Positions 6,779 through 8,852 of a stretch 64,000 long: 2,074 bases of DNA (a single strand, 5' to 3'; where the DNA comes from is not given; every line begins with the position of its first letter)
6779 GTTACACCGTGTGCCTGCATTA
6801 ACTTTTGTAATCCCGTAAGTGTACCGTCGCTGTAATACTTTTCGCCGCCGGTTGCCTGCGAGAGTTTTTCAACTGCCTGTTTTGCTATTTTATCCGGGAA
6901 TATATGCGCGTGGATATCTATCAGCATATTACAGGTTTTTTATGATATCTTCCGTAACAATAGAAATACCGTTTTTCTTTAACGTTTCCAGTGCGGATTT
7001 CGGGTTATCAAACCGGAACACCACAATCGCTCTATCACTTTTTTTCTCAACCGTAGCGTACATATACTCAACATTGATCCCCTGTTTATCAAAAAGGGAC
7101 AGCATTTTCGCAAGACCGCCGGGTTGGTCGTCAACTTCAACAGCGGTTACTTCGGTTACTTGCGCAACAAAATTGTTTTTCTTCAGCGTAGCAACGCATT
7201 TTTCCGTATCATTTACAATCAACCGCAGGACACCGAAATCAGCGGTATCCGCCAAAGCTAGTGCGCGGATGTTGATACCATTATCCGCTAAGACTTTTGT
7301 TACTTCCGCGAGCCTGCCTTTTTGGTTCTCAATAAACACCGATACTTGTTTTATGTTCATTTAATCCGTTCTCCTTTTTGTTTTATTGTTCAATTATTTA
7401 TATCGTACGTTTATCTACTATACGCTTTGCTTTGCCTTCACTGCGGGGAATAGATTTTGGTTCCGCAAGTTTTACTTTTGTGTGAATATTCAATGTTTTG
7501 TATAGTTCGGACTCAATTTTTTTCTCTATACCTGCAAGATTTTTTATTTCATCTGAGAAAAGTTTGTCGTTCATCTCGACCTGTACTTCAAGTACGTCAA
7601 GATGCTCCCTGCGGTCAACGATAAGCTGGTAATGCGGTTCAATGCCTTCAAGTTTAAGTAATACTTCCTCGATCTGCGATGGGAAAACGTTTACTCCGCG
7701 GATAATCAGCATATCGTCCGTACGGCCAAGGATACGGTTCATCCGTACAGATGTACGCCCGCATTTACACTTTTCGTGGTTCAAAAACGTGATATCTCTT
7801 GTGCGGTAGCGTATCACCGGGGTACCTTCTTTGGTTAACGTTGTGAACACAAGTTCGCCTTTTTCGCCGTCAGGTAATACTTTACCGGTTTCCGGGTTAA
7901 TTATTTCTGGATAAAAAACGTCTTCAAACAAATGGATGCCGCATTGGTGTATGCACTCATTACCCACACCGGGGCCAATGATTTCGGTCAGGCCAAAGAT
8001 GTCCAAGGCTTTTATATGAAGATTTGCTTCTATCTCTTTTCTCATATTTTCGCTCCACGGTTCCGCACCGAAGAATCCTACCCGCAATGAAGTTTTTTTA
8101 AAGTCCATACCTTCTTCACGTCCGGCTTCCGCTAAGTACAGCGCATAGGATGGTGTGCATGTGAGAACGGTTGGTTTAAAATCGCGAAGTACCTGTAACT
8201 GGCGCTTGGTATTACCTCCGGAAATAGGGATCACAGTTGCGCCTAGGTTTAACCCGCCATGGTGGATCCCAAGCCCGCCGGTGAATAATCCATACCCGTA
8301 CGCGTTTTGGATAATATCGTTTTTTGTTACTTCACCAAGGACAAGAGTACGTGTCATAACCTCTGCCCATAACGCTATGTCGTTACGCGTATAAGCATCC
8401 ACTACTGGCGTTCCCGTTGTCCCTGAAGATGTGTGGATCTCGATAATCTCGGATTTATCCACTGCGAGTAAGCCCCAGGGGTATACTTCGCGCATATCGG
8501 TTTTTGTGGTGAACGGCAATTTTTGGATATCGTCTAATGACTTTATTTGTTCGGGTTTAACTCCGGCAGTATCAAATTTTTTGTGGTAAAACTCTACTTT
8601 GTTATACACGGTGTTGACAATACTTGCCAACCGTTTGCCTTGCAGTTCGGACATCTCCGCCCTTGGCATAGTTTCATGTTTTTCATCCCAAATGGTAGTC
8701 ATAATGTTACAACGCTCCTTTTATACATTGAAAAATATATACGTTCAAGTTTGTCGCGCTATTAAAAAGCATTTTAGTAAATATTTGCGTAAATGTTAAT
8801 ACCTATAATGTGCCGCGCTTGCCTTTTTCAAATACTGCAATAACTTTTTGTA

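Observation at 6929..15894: Duplicated ACT-domain + PaaK-like CoA-ligase cassettes flanking iorAB: aryl-acid / aromatic 2-oxoacid module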

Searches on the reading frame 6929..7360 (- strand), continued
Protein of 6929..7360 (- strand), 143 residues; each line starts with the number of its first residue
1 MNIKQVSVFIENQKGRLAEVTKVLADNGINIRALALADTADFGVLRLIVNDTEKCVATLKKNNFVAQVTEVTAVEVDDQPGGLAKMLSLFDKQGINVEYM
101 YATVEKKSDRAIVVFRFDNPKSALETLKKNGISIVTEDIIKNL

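Call 12: find_related_loci(query=A1, collection=genome_contigs, flank=8000)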
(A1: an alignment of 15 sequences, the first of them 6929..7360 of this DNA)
Query A1 (143 aa) in genome_contigs; peptide patterns used: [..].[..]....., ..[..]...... (x = any residue, [..] = any of these).
600 stretches matched a pattern (row limit reached: there are more); 598 encode a relative of the query (tblastn E <= 1e-3); the best 80 are kept; 80 distinct loci.
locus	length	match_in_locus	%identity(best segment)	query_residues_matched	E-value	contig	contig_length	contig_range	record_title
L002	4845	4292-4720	64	1-143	2e-57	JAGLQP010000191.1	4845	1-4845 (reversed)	MAG: Spirochaetales bacterium isolate RS_8_6 ROV157_8.bin.6.fa_191, whole genome shotgun sequence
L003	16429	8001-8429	63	1-143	8e-57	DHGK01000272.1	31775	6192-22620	MAG TPA_asm: Planctomycetes bacterium UBA4800 UBA4800_contig_5839, whole genome shotgun sequence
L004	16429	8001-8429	62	1-143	3e-56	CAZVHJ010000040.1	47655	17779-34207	MAG TPA_asm: uncultured Spirochaetaceae bacterium isolate binchicken_co178_254 genome assembly, contig: NODE_1237_length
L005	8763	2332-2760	59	1-143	1e-54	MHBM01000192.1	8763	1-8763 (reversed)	MAG: Lentisphaerae bacterium RIFOXYA12_FULL_48_11 rifixya3_full_scaffold_4094, whole genome shotgun sequence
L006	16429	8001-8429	57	1-143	6e-53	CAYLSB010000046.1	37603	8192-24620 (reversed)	MAG TPA_asm: uncultured Pirellulales bacterium isolate binchicken_co7_35 genome assembly, contig: NODE_1816_length_37603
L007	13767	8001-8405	60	1-135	3e-52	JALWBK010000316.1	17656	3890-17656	MAG: bacterium isolate T10_metabat2_scaf2bin.139 T10_NODE_918_length_17656_cov_5.713218, whole genome shotgun sequence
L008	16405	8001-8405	57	1-135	5e-52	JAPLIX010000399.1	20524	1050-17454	MAG: Proteobacteria bacterium isolate LacPavin_0419_WC90_MAG_50_6 LacPavin_0419_WC90_scaffold_226371, whole genome shotg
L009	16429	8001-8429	55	1-143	5e-52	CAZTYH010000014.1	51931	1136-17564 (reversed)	MAG TPA_asm: uncultured Verrucomicrobiota bacterium isolate SRP241326_co1_344 genome assembly, contig: NODE_1080_length_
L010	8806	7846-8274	58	1-143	1e-51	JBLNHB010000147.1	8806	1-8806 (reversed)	MAG: bacterium isolate MAG5 PRJNA1031785_bin1_renamed_146, whole genome shotgun sequence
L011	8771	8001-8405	61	1-135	9e-52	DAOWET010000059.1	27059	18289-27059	MAG TPA_asm: Nitrospirota bacterium isolate CSMAG_1946 CSMAG_1946_k141_5758093_length_27059_cov_10.0000, whole genome sh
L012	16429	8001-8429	56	1-143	2e-51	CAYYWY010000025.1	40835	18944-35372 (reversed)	MAG TPA_asm: uncultured Nitrospiraceae bacterium isolate SRP290908_co1_101 genome assembly, contig: NODE_1065_length_408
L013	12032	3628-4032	59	1-135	5e-51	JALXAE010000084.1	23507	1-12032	MAG: Syntrophobacterales bacterium isolate T2_metabat1_scaf2bin.240 T2_NODE_1729_length_23507_cov_2.430796, whole genome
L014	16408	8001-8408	57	1-136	3e-50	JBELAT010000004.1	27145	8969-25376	MAG: Endomicrobiales bacterium isolate SPRUCE 9 SPRUCE_9_4, whole genome shotgun sequence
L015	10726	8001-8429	57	1-143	2e-50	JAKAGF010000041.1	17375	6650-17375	MAG: Nitrospirae bacterium isolate WY2.bin147 NODE_4637_length_17375_cov_2.872043, whole genome shotgun sequence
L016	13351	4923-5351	51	1-143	4e-50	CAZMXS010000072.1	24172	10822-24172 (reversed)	MAG TPA_asm: uncultured Verrucomicrobiota bacterium isolate SRP167436_co1_345 genome assembly, contig: NODE_3114_length_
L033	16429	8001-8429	55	1-143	7e-49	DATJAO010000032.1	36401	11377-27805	MAG TPA_asm: Nitrospirota bacterium isolate SMAG_U15329 k141_93934, whole genome shotgun sequence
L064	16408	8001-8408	54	1-136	2e-47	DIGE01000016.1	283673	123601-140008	MAG TPA_asm: Geobacter sp. UBA5730 UBA5730_contig_100, whole genome shotgun sequence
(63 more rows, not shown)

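Call 29: search_protein_families(library=pfam, proteins=[L033:9745-10668:+, L064:8450-9601:+], max_evalue=0.001)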
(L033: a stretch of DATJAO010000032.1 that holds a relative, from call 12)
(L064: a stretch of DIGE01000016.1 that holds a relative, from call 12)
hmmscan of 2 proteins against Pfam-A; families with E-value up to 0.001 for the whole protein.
L033:9745-10668:+ (307 aa): 1 family
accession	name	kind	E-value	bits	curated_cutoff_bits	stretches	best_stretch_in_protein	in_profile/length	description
PF02653.21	BPD_transp_2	-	6.3e-37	127.6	26.8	1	21-288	2-269/269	Branched-chain amino acid transport system / permease component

L064:8450-9601:+ (383 aa): 4 families
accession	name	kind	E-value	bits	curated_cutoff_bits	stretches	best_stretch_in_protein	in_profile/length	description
PF13458.12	Peripla_BP_6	-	1.7e-57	196.1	31.7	1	27-363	1-329/343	Periplasmic binding protein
PF13433.12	Peripla_BP_5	-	7.2e-21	75.1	27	1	28-360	1-325/363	Periplasmic binding protein domain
PF01094.35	ANF_receptor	-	8.8e-21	74.8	25.4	1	52-338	7-301/353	Receptor family ligand binding region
PF00448.28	SRP54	-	6.5e-05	23.1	22.7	0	158-225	23-89/196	SRP54-type protein, GTPase domain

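Call 74: search_protein_representatives(alignment_id=A1)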
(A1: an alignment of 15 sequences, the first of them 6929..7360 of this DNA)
Query: 15 sequences, 143 profile positions. Proteins with E-value up to 0.001 (for the whole library): 7210; up to 1e-10: 3960; up to 1e-30: 549. The best 150 are listed.
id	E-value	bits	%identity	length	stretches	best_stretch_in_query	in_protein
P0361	2.2e-63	228.6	-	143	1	1-143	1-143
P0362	1.3e-61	222.9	-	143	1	1-141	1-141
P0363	8.7e-59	213.7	-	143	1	1-143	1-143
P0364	8.2e-55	200.9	-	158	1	3-143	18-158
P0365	2.1e-54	199.6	-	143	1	1-143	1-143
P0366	2.2e-53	196.2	-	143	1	1-142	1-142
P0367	2.2e-52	193.0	-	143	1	1-140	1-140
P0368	1.8e-51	190.0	-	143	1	1-140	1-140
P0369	3.0e-50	186.0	-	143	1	1-141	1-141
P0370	6.8e-50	184.9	-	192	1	2-140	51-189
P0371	8.2e-50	184.6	-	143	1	1-143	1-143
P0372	9.4e-50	184.5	-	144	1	1-140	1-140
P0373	9.4e-50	184.4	-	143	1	1-140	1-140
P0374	1.1e-49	184.2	-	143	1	1-142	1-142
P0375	7.2e-49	181.6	-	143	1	1-142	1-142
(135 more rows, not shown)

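Call 75: predict_structure(alignment_id=A1)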
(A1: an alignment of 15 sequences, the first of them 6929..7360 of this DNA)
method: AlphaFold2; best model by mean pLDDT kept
length: 143 residues; sequences in the alignment: 15
mean_pLDDT: 89.7   pTM: 0.79
mean pLDDT of the five models: 89.7, 89.5, 88.9, 88.2, 87.8
residues with pLDDT >= 90: 102; 70-90: 30; 50-70: 11; < 50: 0
segments of 3 or more residues with pLDDT < 50: none
pLDDT, mean of each block of 10 residues (from residue 1): 87 91 97 87 90 96 94 91 94 94 77 92 93 79 65
secondary structure, 60 per line:
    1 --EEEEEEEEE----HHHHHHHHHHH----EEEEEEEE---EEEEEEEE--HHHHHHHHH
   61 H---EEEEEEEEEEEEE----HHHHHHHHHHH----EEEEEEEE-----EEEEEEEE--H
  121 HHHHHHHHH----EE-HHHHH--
elements in order: E3-11 H16-26 E31-38 E42-49 H52-61 E65-77 H82-92 E97-104 E110-117 H120-129 H137-141

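Call 77: fold_search(model_id=the predicted structure, library=pdb)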
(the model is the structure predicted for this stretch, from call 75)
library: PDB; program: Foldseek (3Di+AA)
matches with E <= 10: 1933; with E <= 0.001: 169
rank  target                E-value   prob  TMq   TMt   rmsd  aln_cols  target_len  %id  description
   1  2f06_A                1.2e-18  1.00  0.94  0.93   1.3       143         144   40  Crystal structure of protein BT0572 from Bacteroides thetaiotaomicron (released 2005-12-27)
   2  9vp8                  4.2e-09  1.00  0.76  0.84   2.5       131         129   19  Crystal structure of YdjB from Salmonella enterica subsp. enterica serovar Typhi (released 2025-10-22)
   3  5is2                  1.7e-08  1.00  0.37  0.16  11.2       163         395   10  Crystal structure of Mycobacterium avium SerB2 at pH 6.6 (released 2016-04-27)
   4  5it4                  1.8e-08  1.00  0.37  0.16  11.3       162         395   10  Crystal structure of Mycobacterium avium SerB2 mutant D343N (released 2016-04-27)
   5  5jjb                  2.8e-08  1.00  0.37  0.16  11.2       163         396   10  Crystal structure of Mycobacterium avium SerB2 mutant D343G (released 2016-05-18)
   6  3p96                  3.0e-08  1.00  0.37  0.16  11.1       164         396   13  Crystal structure of Phosphoserine phosphatase SerB from Mycobacterium avium, native form (released 2010-11-10)
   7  2nyi_A                4.1e-08  1.00  0.42  0.36  11.1       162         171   15  Crystal Structure of an Unknown Protein from Galdieria sulphuraria (released 2006-12-12)
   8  5jlp                  4.4e-08  1.00  0.39  0.16  11.1       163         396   11  Crystal structure of Mycobacterium avium SerB2 in complex with serine at ACT domain (released 2017-05-03)
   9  5t41                  5.3e-08  1.00  0.37  0.16  11.3       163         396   11  Crystal structure of Mycobacterium avium SerB2 mutant S275A/R279A at pH 6.6 with ethylene glycol bound at ACT- I domain (released 2016-11-16)
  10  5it0                  6.9e-08  1.00  0.37  0.16  11.2       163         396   10  Crystal structure of Mycobacterium avium SerB2 mutant D343N/D347N (released 2016-04-27)
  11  2nyi_B                8.9e-08  1.00  0.43  0.37  11.2       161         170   15  Crystal Structure of an Unknown Protein from Galdieria sulphuraria (released 2006-12-12)
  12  1u8s_A                1.4e-07  1.00  0.40  0.35  11.6       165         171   13  Crystal structure of putative glycine cleavage system transcriptional repressor (released 2004-08-17)
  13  6vz8_F                2.6e-07  1.00  0.40  0.37   8.1       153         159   19  Arabidopsis thaliana acetohydroxyacid synthase complex with valine bound (released 2020-07-15)
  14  1u8s_B                2.6e-07  1.00  0.40  0.34  11.7       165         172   13  Crystal structure of putative glycine cleavage system transcriptional repressor (released 2004-08-17)
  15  6u9h_F                3.6e-07  1.00  0.40  0.38   7.8       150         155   21  Arabidopsis thaliana acetohydroxyacid synthase complex (released 2020-07-15)
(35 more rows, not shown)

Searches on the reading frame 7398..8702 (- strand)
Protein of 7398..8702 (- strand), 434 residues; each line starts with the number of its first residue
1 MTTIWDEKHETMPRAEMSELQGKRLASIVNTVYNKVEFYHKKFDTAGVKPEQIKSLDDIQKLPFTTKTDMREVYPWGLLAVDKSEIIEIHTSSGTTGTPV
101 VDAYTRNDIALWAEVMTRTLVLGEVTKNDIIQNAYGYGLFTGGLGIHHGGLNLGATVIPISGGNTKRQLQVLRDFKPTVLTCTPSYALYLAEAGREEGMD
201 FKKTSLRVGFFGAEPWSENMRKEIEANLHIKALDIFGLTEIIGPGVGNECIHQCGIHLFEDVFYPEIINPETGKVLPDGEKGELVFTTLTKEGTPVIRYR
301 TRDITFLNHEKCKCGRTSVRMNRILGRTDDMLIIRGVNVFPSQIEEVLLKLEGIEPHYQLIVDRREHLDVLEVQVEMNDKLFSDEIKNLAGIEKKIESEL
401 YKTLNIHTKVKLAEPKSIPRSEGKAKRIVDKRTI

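Call 3: search_protein_families(library=pfam, proteins=[window:7398-8702:-])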
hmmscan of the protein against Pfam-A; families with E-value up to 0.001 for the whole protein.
window:7398-8702:- (434 aa): 3 families
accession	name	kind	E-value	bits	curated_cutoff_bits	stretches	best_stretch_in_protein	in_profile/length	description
PF14535.12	AMP-binding_C_2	-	2e-35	121.4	25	1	336-432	1-96/96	AMP-binding enzyme C-terminal domain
PF00501.34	AMP-binding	-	3.9e-17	62.6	29.9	1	80-286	158-374/384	AMP-binding enzyme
PF04443.18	LuxE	-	1.6e-05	24.4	24.9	1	231-329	279-375/391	Acyl-protein synthetase, LuxE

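Call 4: search_protein_families(library=ncbifam, proteins=[window:7398-8702:-])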
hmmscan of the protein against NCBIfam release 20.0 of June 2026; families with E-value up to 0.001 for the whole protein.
window:7398-8702:- (434 aa): 34 families (the best 25 are shown)
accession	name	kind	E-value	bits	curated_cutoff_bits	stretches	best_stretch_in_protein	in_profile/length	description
TIGR02155.1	PA_CoA_ligase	equivalog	2.8e-172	573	646.3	1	10-432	1-422/422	phenylacetate--CoA ligase PaaK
NF041878.1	paak_haloarch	equivalog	3.8e-165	549.6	700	1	8-432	4-427/427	phenylacetate--CoA ligase PaaK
NF053551.1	FlxY_rubin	equivalog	4.7e-64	216.7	520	1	12-432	4-424/424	flexirubin biosynthesis putative acyl-CoA ligase FlxY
NF045666.1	DVU1553_fam_AMP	equivalog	3.3e-52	177.6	300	1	8-327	14-330/331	DVU_1553 family AMP-dependent CoA ligase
TIGR03335.1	F390_ftsA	equivalog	3.1e-43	148.1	458.7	1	8-432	5-445/445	coenzyme F390 synthetase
NF041217.1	BagE_FevW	exception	1.5e-41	142.7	800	1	53-400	38-378/424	bagremycin/ferroverdin synthetase BagE/FevW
NF004837.0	PRK06187.1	subfamily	4.2e-14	51.7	476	1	81-243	167-325/531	long-chain-fatty-acid--CoA ligase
TIGR02304.1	aden_form_hyp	equivalog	2.5e-13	49.8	251.9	1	166-412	177-416/430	F390 synthetase-related protein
NF009233.0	PRK12583.1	subfamily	3.2e-11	42.3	832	1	80-354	197-476/558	fatty acid CoA ligase family protein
NF005801.1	PRK07656.1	equivalog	4.8e-11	42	657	2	80-243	160-319/500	FadD3 family acyl-CoA ligase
TIGR02262.1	benz_CoA_lig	subfamily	1.7e-09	37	375.25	1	91-353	168-431/508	benzoate-CoA ligase family protein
NF006167.0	PRK08308.1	equivalog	4.2e-09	35.8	513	1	324-355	309-340/414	acyl-CoA synthetase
NF004114.0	PRK05605.1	equivalog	1.1e-08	33.9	766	1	83-355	220-496/575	long-chain-fatty-acid--CoA ligase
NF005850.0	PRK07768.1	subfamily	1.3e-07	30.3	572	1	324-428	432-537/545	long-chain-fatty-acid--CoA ligase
NF006181.0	PRK08314.1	subfamily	1.3e-07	30.3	705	1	55-287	177-404/563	long-chain-fatty-acid--CoA ligase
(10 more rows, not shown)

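Call 7: search_solved_structures(query=window:7398-8702:-, max_evalue=1e-10)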
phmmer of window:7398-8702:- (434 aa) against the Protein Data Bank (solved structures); distinct sequences matched with E-value up to 1e-10: 9.
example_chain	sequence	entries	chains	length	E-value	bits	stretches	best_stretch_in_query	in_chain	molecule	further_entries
2y27_A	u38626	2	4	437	7.7e-125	420.2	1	7-432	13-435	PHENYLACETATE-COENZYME A LIGASE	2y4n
2y4o_A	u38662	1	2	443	2e-123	415.5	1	9-432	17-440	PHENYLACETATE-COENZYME A LIGASE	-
4r1l_A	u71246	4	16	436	1.1e-120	406.4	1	2-432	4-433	Phenylacetate-coenzyme A ligase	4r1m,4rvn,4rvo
6hdw_A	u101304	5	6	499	2.5e-59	204.3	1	4-433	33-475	2-hydroxyisobutyryl-CoA synthetase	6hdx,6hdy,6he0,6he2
6wuq_A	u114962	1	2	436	1.3e-34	122.9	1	13-389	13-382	AjiA1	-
9s3l_A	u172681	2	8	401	7.5e-33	117.1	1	51-382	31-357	Phenylacetate-CoA ligase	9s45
6siw_A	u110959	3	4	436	1.3e-31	113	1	14-390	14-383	PaaK-like ligase (AMP-dependent synthetase and ligase) | AMP-dependent synthetase and ligase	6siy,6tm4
6siw_B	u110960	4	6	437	1.3e-31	113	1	14-390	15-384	PaaK-like ligase (AMP-dependent synthetase and ligase) | AMP-dependent synthetase and ligase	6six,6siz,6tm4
3lax_A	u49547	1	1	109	4.2e-16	61.9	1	328-432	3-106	Phenylacetate-coenzyme A ligase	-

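Call 9: find_encoding_contigs(protein=window:7398-8702:-, flank=10000, max_places=6)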
Protein window:7398-8702:- (434 aa): 2 contigs read that carry it; 1 place shown.
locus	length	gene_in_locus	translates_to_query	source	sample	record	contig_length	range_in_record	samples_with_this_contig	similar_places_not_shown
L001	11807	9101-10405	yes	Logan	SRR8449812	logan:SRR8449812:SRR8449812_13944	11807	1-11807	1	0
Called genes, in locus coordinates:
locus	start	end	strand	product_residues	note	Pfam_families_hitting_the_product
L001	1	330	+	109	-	?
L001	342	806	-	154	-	-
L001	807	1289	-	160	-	-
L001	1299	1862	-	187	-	PF00085:Thioredoxin, PF13098:Thioredoxin_2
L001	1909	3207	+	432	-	PF00501:AMP-binding, PF14535:AMP-binding_C_2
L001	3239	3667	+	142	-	PF01842:ACT, PF19571:ACT_8, PF22629:ACT_AHAS_ss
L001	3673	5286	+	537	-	PF01855:POR_N, PF02775:TPP_enzyme_C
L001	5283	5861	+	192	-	PF01558:POR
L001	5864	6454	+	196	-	PF02525:Flavodoxin_2, PF03358:FMN_red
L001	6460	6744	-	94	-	-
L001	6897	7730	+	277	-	PF00561:Abhydrolase_1, PF12146:Hydrolase_4, PF12697:Abhydrolase_6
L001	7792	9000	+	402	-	PF00248:Aldo_ket_red, PF13746:Fer4_18 (faint), PF13187:Fer4_9 (weak)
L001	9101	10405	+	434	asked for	PF04443:LuxE (faint), PF00501:AMP-binding, PF14535:AMP-binding_C_2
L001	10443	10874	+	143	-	PF01842:ACT, PF13291:ACT_4 (faint), PF13840:ACT_7 (faint), PF19571:ACT_8, PF22468:ACT_9 (faint), PF22629:ACT_AHAS_ss (weak), PF01842:ACT (weak)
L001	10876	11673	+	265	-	PF04909:Amidohydro_2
